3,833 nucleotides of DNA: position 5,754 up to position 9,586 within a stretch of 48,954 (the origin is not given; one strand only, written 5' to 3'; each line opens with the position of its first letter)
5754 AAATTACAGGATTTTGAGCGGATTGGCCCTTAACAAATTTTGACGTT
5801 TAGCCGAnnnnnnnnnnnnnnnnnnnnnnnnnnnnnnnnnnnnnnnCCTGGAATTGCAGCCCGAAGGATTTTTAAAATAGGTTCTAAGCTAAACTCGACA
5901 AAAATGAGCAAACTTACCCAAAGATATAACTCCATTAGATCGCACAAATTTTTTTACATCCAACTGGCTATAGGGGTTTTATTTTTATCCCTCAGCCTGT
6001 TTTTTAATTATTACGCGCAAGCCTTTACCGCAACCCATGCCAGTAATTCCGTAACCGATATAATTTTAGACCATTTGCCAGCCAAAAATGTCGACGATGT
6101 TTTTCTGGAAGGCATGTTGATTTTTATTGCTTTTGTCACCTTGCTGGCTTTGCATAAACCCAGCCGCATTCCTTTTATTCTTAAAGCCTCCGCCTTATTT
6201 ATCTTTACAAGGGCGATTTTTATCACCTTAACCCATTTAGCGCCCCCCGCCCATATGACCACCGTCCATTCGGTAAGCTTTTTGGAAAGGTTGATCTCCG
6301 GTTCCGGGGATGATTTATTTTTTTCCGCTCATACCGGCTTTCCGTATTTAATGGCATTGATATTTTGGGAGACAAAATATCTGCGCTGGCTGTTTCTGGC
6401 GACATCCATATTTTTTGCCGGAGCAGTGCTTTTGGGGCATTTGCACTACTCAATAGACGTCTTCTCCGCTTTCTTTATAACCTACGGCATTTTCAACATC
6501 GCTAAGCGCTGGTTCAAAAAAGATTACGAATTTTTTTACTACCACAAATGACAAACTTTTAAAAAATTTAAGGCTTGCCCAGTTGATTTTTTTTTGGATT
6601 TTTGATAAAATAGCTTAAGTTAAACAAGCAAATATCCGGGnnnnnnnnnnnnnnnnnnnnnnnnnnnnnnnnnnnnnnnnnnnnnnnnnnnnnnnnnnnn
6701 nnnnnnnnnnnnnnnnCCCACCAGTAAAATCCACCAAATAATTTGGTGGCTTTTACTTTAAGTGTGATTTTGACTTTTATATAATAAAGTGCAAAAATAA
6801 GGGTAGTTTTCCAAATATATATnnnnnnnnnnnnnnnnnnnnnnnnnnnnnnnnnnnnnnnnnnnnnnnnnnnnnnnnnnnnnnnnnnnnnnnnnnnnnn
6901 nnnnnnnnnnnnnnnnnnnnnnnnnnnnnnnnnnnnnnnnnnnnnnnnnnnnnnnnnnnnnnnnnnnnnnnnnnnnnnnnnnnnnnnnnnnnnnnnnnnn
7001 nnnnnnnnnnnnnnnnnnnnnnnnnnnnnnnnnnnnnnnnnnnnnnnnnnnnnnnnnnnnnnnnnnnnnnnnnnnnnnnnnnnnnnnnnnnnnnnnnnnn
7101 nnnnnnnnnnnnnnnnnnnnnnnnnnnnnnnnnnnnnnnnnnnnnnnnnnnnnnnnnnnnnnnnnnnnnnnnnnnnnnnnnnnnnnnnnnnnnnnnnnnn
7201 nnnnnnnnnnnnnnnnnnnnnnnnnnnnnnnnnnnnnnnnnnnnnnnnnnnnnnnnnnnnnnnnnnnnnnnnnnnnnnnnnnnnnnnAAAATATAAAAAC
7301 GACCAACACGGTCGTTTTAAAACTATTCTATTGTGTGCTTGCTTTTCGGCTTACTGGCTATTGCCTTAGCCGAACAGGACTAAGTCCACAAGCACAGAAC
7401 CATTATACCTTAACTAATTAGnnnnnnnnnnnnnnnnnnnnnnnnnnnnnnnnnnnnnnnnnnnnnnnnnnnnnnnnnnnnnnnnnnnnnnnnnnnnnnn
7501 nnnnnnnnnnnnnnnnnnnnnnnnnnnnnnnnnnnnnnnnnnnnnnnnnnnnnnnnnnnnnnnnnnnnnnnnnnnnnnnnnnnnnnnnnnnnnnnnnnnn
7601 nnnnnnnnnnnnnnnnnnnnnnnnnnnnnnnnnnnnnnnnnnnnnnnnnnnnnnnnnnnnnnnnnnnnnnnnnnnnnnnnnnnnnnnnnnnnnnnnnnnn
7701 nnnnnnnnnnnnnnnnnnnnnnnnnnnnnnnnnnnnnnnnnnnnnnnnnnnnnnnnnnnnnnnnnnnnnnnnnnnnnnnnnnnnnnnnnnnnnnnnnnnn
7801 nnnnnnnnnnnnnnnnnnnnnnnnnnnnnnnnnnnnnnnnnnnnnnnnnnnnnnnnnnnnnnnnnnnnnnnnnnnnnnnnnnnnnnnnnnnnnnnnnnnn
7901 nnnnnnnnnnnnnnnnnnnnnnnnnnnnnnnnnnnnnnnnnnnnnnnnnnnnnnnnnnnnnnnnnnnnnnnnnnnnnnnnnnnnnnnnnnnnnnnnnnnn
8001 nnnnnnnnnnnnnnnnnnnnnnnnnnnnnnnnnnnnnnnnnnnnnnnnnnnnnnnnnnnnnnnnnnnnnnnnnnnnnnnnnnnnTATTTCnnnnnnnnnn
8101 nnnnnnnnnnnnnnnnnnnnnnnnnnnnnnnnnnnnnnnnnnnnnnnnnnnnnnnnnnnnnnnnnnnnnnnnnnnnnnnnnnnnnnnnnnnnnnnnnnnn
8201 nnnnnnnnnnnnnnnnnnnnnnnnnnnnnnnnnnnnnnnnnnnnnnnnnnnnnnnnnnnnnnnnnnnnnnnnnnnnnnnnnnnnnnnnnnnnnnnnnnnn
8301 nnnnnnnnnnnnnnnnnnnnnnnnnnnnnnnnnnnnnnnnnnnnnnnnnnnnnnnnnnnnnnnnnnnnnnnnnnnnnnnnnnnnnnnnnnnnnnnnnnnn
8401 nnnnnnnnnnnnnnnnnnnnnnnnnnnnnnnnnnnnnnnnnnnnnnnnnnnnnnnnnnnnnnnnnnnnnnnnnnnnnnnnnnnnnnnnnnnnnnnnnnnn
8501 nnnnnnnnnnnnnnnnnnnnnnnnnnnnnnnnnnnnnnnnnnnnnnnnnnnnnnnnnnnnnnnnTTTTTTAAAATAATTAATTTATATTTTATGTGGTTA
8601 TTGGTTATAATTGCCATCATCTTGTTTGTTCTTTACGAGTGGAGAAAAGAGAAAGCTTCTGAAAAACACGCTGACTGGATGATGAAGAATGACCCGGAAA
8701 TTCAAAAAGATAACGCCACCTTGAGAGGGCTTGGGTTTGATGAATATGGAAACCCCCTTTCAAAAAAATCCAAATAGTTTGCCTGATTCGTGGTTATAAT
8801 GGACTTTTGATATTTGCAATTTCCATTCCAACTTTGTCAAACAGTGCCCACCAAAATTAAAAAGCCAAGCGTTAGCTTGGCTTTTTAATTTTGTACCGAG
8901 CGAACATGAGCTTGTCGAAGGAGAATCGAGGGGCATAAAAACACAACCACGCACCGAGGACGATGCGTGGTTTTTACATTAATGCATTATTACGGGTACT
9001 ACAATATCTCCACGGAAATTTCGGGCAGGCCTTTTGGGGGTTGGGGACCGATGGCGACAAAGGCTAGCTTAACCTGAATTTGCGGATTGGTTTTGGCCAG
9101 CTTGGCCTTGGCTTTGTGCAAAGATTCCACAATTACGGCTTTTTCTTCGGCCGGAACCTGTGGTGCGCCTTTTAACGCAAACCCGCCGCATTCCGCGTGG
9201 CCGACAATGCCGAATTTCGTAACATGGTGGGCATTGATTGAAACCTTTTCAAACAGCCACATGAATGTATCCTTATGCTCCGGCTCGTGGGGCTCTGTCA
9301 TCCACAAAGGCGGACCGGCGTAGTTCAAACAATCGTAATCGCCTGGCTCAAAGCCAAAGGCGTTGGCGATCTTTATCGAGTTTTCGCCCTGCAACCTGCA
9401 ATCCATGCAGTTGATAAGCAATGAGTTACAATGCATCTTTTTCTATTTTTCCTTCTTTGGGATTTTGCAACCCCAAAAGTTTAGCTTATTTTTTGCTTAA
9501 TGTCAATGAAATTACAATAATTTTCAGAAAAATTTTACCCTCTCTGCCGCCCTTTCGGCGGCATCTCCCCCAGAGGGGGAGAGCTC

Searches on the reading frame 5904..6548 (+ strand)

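Call 59: search_protein_families(library=pfam, proteins=[window:5904-6548:+], max_evalue=0.001)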
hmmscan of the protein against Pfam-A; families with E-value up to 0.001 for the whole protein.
window:5904-6548:+ (215 aa): 1 family
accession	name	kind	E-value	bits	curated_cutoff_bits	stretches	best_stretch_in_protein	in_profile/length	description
PF14360.12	PAP2_C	-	1.2e-08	35.9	27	1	137-199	4-71/74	PAP2 superfamily C-terminal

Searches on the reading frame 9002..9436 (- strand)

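Call 60: search_protein_families(library=pfam, proteins=[window:9002-9436:-], max_evalue=0.001)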
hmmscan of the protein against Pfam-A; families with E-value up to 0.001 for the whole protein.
window:9002-9436:- (145 aa): 1 family
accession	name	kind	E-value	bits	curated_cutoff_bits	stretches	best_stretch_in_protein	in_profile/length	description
PF20393.3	Pro_CA_2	-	6.3e-09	36.5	30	1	5-127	6-115/125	Putative carbonic anhydrase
